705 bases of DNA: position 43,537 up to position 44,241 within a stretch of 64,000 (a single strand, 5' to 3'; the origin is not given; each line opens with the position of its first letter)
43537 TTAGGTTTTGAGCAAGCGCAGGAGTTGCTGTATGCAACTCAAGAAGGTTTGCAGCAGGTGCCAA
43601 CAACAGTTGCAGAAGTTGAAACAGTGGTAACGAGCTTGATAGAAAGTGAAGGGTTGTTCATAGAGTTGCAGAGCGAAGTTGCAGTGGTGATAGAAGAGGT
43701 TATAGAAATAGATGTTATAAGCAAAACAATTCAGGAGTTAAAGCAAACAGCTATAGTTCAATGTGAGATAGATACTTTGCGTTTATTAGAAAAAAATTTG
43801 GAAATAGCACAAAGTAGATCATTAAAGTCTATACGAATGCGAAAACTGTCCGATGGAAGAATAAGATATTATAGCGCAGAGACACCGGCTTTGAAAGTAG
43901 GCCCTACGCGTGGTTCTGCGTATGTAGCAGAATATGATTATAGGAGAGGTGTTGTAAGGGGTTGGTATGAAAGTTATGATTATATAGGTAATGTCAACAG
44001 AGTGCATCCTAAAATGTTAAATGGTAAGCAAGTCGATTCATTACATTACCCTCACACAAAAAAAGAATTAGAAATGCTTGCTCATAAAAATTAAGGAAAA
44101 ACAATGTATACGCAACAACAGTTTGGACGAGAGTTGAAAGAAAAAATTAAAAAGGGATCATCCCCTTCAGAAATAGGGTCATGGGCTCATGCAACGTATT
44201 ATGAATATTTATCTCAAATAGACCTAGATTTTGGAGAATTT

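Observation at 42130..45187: Polymorphic-toxin-like locus: Sec-signal protein with basic C-terminal module, then a tightly coupled acidic 81-aa gene and a duplicated copy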

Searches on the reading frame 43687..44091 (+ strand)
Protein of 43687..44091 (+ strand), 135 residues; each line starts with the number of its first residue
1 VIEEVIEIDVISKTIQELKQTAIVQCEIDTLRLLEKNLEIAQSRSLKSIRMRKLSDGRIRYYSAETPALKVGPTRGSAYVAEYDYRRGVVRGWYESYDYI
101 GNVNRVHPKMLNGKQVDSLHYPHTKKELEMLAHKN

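Call 9: find_homologous_proteins(query=window:43687-44091:+, max_evalue=0.1)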
Query window:43687-44091:+ (135 aa): 30 proteins with E <= 0.1 among 37 candidates.
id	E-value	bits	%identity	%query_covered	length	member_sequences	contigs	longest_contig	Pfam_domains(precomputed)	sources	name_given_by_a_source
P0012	4.1e-40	155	82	62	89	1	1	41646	-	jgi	jgi:hypothetical protein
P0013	6.4e-39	151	59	86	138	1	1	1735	-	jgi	jgi:hypothetical protein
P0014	9.3e-27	111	57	71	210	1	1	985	-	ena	-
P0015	1.3e-26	111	59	73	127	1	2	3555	-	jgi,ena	-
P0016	2.1e-25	107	60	62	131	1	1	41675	-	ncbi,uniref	ncbi:hypothetical protein, partial [Litchfieldella qijiaojingensis]|uniref:hypothetical protein n=1 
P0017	3.2e-25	106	58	64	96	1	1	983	-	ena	-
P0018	1.5e-24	104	52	72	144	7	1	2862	-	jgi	jgi:hypothetical protein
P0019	2.0e-24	104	65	58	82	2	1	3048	-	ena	-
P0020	3.1e-24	103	45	88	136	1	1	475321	-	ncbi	-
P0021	3.5e-24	103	44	89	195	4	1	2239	-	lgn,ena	-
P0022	5.8e-24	102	44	96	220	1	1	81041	-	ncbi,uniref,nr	ncbi:hypothetical protein [Fastidiosibacter lacustris]|uniref:hypothetical protein n=1 Tax=Fastidios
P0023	6.9e-24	102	50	76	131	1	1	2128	-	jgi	jgi:hypothetical protein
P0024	9.6e-24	102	60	64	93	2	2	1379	-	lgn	-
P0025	1.2e-23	101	42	96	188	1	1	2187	-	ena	-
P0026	1.6e-23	101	55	67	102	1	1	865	-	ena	-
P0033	1.7e-21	94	51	72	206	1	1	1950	-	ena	-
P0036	6.2e-21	93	55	69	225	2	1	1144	-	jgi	jgi:hypothetical protein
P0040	1.6e-19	88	48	90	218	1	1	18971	-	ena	-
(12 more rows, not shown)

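Call 19: search_protein_families(library=pfam, alignment_id=A2, max_evalue=1)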
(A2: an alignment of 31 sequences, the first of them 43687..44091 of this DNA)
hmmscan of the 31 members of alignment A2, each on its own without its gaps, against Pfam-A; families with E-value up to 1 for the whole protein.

A. member 1, window:43687-44091:+ (135 aa): 0 families

B. families by the number of members that match (of 31 scanned): 14 families
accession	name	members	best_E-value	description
PF17780.6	OCRE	2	0.045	OCRE domain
PF16256.10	DUF4911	2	0.046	Domain of unknown function (DUF4911)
PF11178.13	DUF2963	2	0.073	Protein of unknown function (DUF2963)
PF12245.14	Big_3_2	2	0.077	Bacterial Ig-like domain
PF04480.18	DUF559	1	9.3e-30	Protein of unknown function (DUF559)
PF18741.7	MTES_1575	1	6.6e-06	REase_MTES_1575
PF10881.14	DUF2726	1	0.0014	Protein of unknown function (DUF2726)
PF15540.11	Ntox47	1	0.023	Bacterial toxin 47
PF18851.6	baeRF_family8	1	0.042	Bacterial archaeo-eukaryotic release factor family 8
PF14240.11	YHYH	1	0.06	YHYH protein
PF03242.18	LEA_3a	1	0.082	Late embryogenesis abundant protein (LEA_3a subfamily)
PF20282.3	CTD6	1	0.099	C-terminal domain 6 of the ABC-three component (ABC-3C) systems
PF16427.10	DUF5024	1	0.15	Domain of unknown function (DUF5024)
PF19127.6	Choline_bind_3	1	0.21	Choline-binding repeat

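Call 21: search_solved_structures(query=A2, max_evalue=10, show_alignments=2)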
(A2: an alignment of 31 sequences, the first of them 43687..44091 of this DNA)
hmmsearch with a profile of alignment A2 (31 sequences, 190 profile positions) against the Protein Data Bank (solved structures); distinct sequences matched with E-value up to 10: 1.
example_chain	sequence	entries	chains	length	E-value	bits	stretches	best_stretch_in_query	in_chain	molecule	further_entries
7n9f_u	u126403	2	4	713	8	9.8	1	17-114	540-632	Nucleoporin NUP82 | Nup82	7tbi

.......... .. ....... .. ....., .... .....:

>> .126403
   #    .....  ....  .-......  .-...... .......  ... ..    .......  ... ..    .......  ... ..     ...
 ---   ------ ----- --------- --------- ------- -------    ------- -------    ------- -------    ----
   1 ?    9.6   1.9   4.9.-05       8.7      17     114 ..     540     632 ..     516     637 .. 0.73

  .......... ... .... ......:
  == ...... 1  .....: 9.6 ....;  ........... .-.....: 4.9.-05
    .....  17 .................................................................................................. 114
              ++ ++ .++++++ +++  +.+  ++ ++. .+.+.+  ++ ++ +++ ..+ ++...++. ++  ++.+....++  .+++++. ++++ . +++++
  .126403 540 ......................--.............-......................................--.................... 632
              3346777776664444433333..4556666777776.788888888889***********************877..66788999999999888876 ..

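Call 22: search_protein_families(library=ncbifam, proteins=[P0014, P0021, P0020, P0022, P0040, P0036, P0025, P0033], max_evalue=0.1)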
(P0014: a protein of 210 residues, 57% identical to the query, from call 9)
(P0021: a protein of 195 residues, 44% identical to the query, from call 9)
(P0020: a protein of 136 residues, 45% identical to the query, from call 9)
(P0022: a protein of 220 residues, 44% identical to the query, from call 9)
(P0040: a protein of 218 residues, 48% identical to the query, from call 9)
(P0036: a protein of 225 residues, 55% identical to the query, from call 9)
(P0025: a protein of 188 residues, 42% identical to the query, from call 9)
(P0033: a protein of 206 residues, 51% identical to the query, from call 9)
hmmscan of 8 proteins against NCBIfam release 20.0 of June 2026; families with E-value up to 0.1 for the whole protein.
P0014 (210 aa): 2 families
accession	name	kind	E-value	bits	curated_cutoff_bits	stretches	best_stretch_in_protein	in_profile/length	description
TIGR03696.1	Rhs_assc_core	domain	4.5e-25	87.9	32.5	1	28-90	13-76/76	RHS repeat-associated core domain-containing protein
NF041261.1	RHS_core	equivalog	1e-19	69.9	2000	1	19-90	1190-1261/1261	RHS element core protein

P0021 (195 aa): 2 families
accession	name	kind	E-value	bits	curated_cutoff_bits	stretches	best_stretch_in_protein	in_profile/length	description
TIGR03696.1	Rhs_assc_core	domain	8.5e-26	90.3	32.5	1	13-78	10-76/76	RHS repeat-associated core domain-containing protein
NF041261.1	RHS_core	equivalog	5.8e-19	67.5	2000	1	3-78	1186-1261/1261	RHS element core protein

P0020 (136 aa): 1 family
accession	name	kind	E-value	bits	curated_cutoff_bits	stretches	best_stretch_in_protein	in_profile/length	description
TIGR03696.1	Rhs_assc_core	domain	0.0014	19.1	32.5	1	1-19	57-76/76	RHS repeat-associated core domain-containing protein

P0022 (220 aa): 0 families

P0040 (218 aa): 0 families

P0036 (225 aa): 0 families

P0025 (188 aa): 1 family
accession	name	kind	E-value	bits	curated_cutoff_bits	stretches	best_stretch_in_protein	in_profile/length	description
NF003210.0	PRK04172.1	equivalog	0.031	13.1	350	1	33-121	135-221/496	phenylalanine--tRNA ligase subunit alpha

P0033 (206 aa): 1 family
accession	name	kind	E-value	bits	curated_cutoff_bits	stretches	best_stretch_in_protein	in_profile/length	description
TIGR04500.1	PpiC_rel_mature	subfamily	0.058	12.6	180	1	15-111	211-310/340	TIGR04500 family putative peptide maturation system protein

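Call 23: find_encoding_contigs(protein=P0020, flank=8000, max_places=1)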
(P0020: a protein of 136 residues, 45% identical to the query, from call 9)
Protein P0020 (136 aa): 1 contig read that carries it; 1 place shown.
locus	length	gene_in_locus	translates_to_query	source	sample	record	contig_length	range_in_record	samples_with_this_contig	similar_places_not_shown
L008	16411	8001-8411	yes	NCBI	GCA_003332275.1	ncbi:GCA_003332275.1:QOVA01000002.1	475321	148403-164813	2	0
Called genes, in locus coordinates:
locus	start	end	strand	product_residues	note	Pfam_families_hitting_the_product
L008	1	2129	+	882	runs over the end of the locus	PF05593:RHS_repeat (weak), PF25023:TEN_YD-shell, PF05593:RHS_repeat (weak), PF25023:TEN_YD-shell, PF05593:RHS_repeat (weak), PF25023:TEN_YD-shell, PF05593:RHS_repeat (weak), PF03527:RHS (weak)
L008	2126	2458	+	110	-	PF15572:Imm45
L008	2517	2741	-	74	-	PF08845:SymE_toxin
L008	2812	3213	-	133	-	PF12844:HTH_19 (weak), PF13560:HTH_31, PF01381:HTH_3, PF13443:HTH_26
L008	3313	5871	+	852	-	PF01807:Zn_ribbon_DnaG, PF13155:Toprim_2, PF13362:Toprim_3, PF13662:Toprim_4 (weak), PF27228:MTBMA_p00010_2nd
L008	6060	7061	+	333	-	PF00589:Phage_integrase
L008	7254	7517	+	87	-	-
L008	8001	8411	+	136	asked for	-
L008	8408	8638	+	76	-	-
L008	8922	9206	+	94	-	-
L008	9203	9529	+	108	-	PF05016:ParE_toxin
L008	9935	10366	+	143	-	PF00126:HTH_1, PF03466:LysR_substrate (faint)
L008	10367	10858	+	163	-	PF03466:LysR_substrate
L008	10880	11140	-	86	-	PF00196:GerE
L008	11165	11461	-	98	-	-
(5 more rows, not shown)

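Call 24: find_encoding_contigs(protein=P0022, flank=6000, max_places=1)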
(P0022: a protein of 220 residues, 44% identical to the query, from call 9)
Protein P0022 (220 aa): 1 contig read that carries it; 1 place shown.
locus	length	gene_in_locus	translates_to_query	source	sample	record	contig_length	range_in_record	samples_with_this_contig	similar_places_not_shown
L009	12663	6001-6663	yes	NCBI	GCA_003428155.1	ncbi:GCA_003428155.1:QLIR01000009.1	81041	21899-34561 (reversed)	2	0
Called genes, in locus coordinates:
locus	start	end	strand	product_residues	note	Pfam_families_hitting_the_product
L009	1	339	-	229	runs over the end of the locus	PF02390:Methyltransf_4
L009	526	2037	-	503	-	PF04262:Glu_cys_ligase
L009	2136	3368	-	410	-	PF00083:Sugar_tr, PF07690:MFS_1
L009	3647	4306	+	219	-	PF09335:VTT_dom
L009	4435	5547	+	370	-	PF02881:SRP54_N, PF06414:Zeta_toxin, PF00448:SRP54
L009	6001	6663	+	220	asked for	-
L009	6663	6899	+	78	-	-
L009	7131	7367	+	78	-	PF00830:Ribosomal_L28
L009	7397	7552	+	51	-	PF00471:Ribosomal_L33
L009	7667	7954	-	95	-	PF02954:HTH_8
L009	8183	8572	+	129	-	-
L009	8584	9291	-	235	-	PF01138:RNase_PH, PF03725:RNase_PH_C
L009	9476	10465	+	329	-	PF06144:DNA_pol3_delta (weak), PF21694:DNA_pol3_delta_C (weak)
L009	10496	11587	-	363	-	PF01926:MMR_HSR1, PF02421:FeoB_N (weak), PF06071:YchF-GTPase_C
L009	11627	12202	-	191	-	PF01195:Pept_tRNA_hydro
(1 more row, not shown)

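Call 26: predict_structure(alignment_id=A2)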
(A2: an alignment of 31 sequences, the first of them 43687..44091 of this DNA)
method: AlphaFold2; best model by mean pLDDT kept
length: 135 residues; sequences in the alignment: 31
mean_pLDDT: 83.9   pTM: 0.62
mean pLDDT of the five models: 83.9, 83.3, 79.8, 79.5, 79.0
residues with pLDDT >= 90: 45; 70-90: 74; 50-70: 16; < 50: 0
segments of 3 or more residues with pLDDT < 50: none
pLDDT, mean of each block of 10 residues (from residue 1): 74 86 77 86 87 92 95 93 90 92 81 78 65 71
secondary structure, 60 per line:
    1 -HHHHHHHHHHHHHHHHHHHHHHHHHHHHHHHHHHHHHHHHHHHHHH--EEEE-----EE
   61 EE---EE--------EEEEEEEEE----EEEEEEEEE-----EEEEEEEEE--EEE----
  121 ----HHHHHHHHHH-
elements in order: H2-47 E50-53 E59-62 E76-84 E89-97 E103-111 E114-116 H125-134

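Call 29: fold_search(model_id=the predicted structure, library=pdb)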
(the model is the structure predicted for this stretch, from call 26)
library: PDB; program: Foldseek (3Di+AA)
matches with E <= 10: 523; with E <= 0.001: 0
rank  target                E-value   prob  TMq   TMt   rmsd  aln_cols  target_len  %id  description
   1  7o5y_A                9.5e-02  0.82  0.28  0.30   4.5        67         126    7  PilA minor pilin of Streptococcus sanguinis type IV pili (released 2022-04-20)
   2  4hgz_B                9.5e-02  0.38  0.20  0.13  14.3        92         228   12  Structure of the CcbJ Methyltransferase from Streptomyces caelestis (released 2013-10-30)
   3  4hgy_B                1.4e-01  0.54  0.20  0.13  11.0        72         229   14  Structure of the CcbJ Methyltransferase from Streptomyces caelestis (released 2013-10-30)
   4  4hh4_B                1.4e-01  0.28  0.16  0.10  12.2        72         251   14  Structure of the CcbJ Methyltransferase from Streptomyces caelestis (released 2013-10-30)
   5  4hgy_E                1.6e-01  0.51  0.20  0.12  11.0        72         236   14  Structure of the CcbJ Methyltransferase from Streptomyces caelestis (released 2013-10-30)
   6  4hgy_C                1.7e-01  0.47  0.20  0.13  11.0        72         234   14  Structure of the CcbJ Methyltransferase from Streptomyces caelestis (released 2013-10-30)
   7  4hgz_C                2.1e-01  0.47  0.20  0.12  10.9        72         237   14  Structure of the CcbJ Methyltransferase from Streptomyces caelestis (released 2013-10-30)
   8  4hh4_A                2.1e-01  0.23  0.16  0.10  12.2        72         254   14  Structure of the CcbJ Methyltransferase from Streptomyces caelestis (released 2013-10-30)
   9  4hgy_D                2.2e-01  0.44  0.20  0.12  11.0        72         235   14  Structure of the CcbJ Methyltransferase from Streptomyces caelestis (released 2013-10-30)
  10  4hgy_A                2.2e-01  0.44  0.20  0.12  11.0        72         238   14  Structure of the CcbJ Methyltransferase from Streptomyces caelestis (released 2013-10-30)
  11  7o5y_D                2.3e-01  0.63  0.28  0.29   4.5        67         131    7  PilA minor pilin of Streptococcus sanguinis type IV pili (released 2022-04-20)
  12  4ytw_D                2.6e-01  0.57  0.24  0.19   7.8        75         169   15  Crystal structure of Ups1-Mdm35 complex (released 2015-08-12)
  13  7o5y_C                2.9e-01  0.38  0.27  0.28   6.4        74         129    7  PilA minor pilin of Streptococcus sanguinis type IV pili (released 2022-04-20)
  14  4hh4_C                2.9e-01  0.20  0.16  0.10  12.2        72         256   14  Structure of the CcbJ Methyltransferase from Streptomyces caelestis (released 2013-10-30)
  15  7o5y_B                4.0e-01  0.30  0.26  0.27   6.5        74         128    5  PilA minor pilin of Streptococcus sanguinis type IV pili (released 2022-04-20)
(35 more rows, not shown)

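Call 40: search_protein_representatives(alignment_id=A2)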
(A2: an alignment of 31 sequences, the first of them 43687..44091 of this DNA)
Query: 31 sequences, 190 profile positions. Proteins with E-value up to 0.001 (for the whole library): 716; up to 1e-10: 469; up to 1e-30: 255. The best 150 are listed.
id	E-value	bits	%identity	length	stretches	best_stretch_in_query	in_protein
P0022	3.5e-62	226.2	-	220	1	18-181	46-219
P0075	8.8e-60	218.4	-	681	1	66-180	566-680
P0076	1.2e-58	214.7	-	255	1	66-188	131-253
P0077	4.0e-57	209.7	-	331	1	42-180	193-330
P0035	1.6e-56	207.7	-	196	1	20-180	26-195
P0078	1.9e-56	207.5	-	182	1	32-180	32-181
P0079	3.8e-56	206.6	-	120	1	71-180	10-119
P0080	4.7e-56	206.2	-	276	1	47-181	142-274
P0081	1.4e-55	204.7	-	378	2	59-188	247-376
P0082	3.8e-55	203.3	-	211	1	64-180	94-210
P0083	5.4e-55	202.8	-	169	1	40-180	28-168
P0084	6.8e-55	202.5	-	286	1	55-180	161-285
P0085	8.4e-55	202.2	-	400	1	21-180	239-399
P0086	9.9e-55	201.9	-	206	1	57-180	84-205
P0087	1.7e-54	201.2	-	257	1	67-180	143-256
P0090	3.5e-54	200.1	-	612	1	34-181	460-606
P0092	1.3e-53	198.3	-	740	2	40-183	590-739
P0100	4.5e-53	196.5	-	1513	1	51-180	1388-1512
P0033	6.1e-53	196.1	-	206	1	16-188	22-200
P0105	2.5e-52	194.1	-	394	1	66-179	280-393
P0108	3.0e-52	193.8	-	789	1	20-188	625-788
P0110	5.1e-52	193.1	-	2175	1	62-188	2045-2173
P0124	3.1e-51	190.5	-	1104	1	41-180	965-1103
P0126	4.2e-51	190.1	-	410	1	73-180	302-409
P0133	9.7e-51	188.9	-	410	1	55-178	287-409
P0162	1.1e-48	182.2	-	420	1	66-180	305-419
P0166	2.2e-48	181.2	-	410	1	65-180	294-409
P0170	2.7e-48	180.9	-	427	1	68-184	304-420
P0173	3.4e-48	180.6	-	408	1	74-180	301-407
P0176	5.4e-48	180.0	-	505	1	69-180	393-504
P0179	7.8e-48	179.4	-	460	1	61-183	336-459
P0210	1.4e-46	175.3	-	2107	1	78-186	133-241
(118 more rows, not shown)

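Call 42: search_protein_families(library=pfam, alignment_id=A3, max_evalue=0.00001)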
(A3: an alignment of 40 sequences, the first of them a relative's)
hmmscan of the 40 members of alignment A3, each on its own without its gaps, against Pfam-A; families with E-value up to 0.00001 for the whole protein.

A. member 1, P0075 (681 aa): 0 families

B. families by the number of members that match (of 40 scanned): 19 families
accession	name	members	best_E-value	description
PF05593.20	RHS_repeat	10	1.9e-64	RHS Repeat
PF12796.13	Ank_2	2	4.1e-98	Ankyrin repeats (3 copies)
PF00023.36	Ank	2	5.2e-55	Ankyrin repeat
PF13606.12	Ank_3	2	7.2e-54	Ankyrin repeat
PF13637.12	Ank_4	2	1.8e-50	Ankyrin repeats (many copies)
PF13857.12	Ank_5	2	3.5e-49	Ankyrin repeats (many copies)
PF13332.12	Fil_haemagg_2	2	4.1e-21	Hemagglutinin repeat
PF03527.20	RHS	2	9e-16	RHS protein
PF04829.18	PT-VENN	2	2.7e-10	Pre-toxin domain with VENN motif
PF20148.4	DUF6531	2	5e-10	Domain of unknown function (DUF6531)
PF13517.12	FG-GAP_3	1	5.1e-24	FG-GAP-like repeat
PF01839.29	FG-GAP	1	2e-15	FG-GAP repeat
PF14559.12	TPR_19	1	2.3e-11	Tetratricopeptide repeat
PF03534.18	SpvB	1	2.1e-10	Salmonella virulence plasmid 65kDa B protein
PF24521.3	Ank_KRIT1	1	2.8e-09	KRIT1 ankyrin-repeats domain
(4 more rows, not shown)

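Call 71: search_protein_families(library=pfam, alignment_id=A5, max_evalue=0.0001)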
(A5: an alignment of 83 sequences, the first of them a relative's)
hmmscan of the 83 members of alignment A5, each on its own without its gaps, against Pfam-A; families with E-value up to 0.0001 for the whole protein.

A. member 1, P0076 (255 aa): 0 families

B. families by the number of members that match (of 83 scanned): 7 families
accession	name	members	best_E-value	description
PF07591.16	PT-HINT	3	2.2e-20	Pretoxin HINT domain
PF03527.20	RHS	3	5.3e-12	RHS protein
PF06255.18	MafB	1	1.8e-88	Neisseria toxin MafB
PF04830.18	DUF637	1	4.5e-30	Possible hemagglutinin (DUF637)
PF14890.11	Intein_splicing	1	4.9e-09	Intein splicing domain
PF05593.20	RHS_repeat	1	1.4e-08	RHS Repeat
PF07719.23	TPR_2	1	8e-06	Tetratricopeptide repeat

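Call 73: search_protein_families(library=pfam, proteins=[P0081, P0105, P0126, P0133, P0162, P0166, P0170, P0173, P0176, P0179], max_evalue=0.0001)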
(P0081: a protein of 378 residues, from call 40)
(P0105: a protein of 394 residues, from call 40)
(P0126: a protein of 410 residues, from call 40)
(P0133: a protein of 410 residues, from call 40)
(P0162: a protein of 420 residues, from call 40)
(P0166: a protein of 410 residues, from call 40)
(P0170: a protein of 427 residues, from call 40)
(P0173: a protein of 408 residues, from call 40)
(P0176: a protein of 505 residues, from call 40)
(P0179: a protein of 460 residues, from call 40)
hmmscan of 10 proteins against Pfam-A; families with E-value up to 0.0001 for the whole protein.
P0081 (378 aa): 0 families

P0105 (394 aa): 0 families

P0126 (410 aa): 1 family
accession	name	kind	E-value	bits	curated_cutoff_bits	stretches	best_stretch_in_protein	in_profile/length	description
PF07591.16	PT-HINT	-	2.2e-20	73.7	27.7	1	144-275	9-137/137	Pretoxin HINT domain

P0133 (410 aa): 0 families

P0162 (420 aa): 1 family
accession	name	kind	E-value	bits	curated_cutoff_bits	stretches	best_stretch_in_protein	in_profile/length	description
PF05593.20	RHS_repeat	-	1.4e-08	35.4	22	0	7-26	13-32/38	RHS Repeat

P0166 (410 aa): 0 families

P0170 (427 aa): 0 families

P0173 (408 aa): 0 families

P0176 (505 aa): 1 family
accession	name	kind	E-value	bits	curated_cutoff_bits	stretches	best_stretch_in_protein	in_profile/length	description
PF07719.23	TPR_2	-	8e-06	26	27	0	112-143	3-34/34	Tetratricopeptide repeat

P0179 (460 aa): 1 family
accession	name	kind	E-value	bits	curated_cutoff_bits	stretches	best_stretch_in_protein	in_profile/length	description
PF06255.18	MafB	-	1.8e-88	297.4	25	1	32-335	1-302/312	Neisseria toxin MafB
